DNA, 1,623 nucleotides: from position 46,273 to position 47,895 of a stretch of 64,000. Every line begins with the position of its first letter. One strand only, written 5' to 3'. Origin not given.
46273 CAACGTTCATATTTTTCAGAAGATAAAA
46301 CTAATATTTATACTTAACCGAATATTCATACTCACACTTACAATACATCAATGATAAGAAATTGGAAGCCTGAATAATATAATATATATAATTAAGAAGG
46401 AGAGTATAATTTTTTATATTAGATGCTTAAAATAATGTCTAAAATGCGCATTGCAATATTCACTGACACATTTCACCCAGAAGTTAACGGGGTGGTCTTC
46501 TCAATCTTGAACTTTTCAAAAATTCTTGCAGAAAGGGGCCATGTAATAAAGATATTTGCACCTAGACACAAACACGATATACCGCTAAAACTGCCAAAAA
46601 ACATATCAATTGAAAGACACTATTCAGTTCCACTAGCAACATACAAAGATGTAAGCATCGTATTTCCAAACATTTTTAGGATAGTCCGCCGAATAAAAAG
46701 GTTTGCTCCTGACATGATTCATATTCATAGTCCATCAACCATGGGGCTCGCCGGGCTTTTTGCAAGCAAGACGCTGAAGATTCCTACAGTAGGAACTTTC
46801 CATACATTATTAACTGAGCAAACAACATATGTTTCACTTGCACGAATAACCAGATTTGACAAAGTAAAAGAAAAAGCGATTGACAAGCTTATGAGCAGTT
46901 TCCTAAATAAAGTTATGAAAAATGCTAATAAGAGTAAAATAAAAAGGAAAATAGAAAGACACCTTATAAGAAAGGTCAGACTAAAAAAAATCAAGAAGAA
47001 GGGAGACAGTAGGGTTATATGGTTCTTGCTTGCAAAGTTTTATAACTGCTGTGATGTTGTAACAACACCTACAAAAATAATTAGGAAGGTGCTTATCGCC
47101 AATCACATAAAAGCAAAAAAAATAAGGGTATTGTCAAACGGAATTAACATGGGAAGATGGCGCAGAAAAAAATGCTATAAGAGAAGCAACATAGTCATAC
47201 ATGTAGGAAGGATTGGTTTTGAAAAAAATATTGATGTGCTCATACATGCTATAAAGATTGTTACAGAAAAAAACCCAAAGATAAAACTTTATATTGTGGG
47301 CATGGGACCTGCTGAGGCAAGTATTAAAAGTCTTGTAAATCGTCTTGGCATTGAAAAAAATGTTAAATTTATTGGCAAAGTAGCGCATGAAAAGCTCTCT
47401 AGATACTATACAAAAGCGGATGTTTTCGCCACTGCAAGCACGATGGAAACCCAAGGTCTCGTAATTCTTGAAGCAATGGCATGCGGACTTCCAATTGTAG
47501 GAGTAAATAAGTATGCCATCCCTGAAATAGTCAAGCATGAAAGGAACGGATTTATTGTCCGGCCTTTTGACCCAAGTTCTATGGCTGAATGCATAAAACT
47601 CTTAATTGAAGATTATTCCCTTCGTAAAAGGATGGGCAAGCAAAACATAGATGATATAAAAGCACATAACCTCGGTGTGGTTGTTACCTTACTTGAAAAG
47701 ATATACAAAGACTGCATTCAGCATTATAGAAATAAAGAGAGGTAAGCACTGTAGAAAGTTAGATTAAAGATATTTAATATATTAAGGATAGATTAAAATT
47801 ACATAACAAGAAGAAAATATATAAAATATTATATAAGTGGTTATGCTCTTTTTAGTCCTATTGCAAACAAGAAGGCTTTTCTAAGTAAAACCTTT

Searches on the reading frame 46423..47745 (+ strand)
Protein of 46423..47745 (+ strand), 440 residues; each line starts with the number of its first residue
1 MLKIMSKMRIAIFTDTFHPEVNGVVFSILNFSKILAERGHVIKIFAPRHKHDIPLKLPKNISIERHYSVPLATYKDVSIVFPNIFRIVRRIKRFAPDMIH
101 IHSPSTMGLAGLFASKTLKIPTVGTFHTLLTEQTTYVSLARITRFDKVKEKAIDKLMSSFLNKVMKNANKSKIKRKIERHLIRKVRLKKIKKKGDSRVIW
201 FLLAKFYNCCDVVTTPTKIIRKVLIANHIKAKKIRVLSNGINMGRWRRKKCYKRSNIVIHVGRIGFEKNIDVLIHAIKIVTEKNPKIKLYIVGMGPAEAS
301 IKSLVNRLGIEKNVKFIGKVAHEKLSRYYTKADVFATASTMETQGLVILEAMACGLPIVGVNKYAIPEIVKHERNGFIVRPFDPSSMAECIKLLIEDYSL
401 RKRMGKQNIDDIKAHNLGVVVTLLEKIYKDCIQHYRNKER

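Call 22: search_protein_families(library=pfam, proteins=[window:46423-47745:+], max_evalue=0.001)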
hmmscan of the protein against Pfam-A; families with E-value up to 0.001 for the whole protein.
window:46423-47745:+ (440 aa): 7 families
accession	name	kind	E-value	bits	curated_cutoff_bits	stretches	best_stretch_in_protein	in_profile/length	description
PF00534.26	Glycos_transf_1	-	5.6e-45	153.4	26.4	1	252-408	12-169/172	Glycosyl transferases group 1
PF13692.12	Glyco_trans_1_4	-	1.1e-37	129.9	27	1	256-397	2-142/142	Glycosyl transferases group 1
PF13439.12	Glyco_transf_4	-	5.2e-32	111.6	28.5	1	21-243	1-168/170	Glycosyltransferase Family 4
PF13579.12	Glyco_trans_4_4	-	6.3e-12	46.5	29.7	1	23-133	2-108/158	Glycosyl transferase 4-like domain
PF20706.3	GT4-conflict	-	1.2e-06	28.2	26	1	226-359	166-309/385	Family 4 Glycosyltransferase in conflict systems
PF13477.12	Glyco_trans_4_2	-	4.6e-06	27.3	23.4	1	29-128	14-108/139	Glycosyl transferase 4-like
PF13524.12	Glyco_trans_1_2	-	0.00029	21.2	25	1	282-415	10-132/144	Glycosyl transferase-like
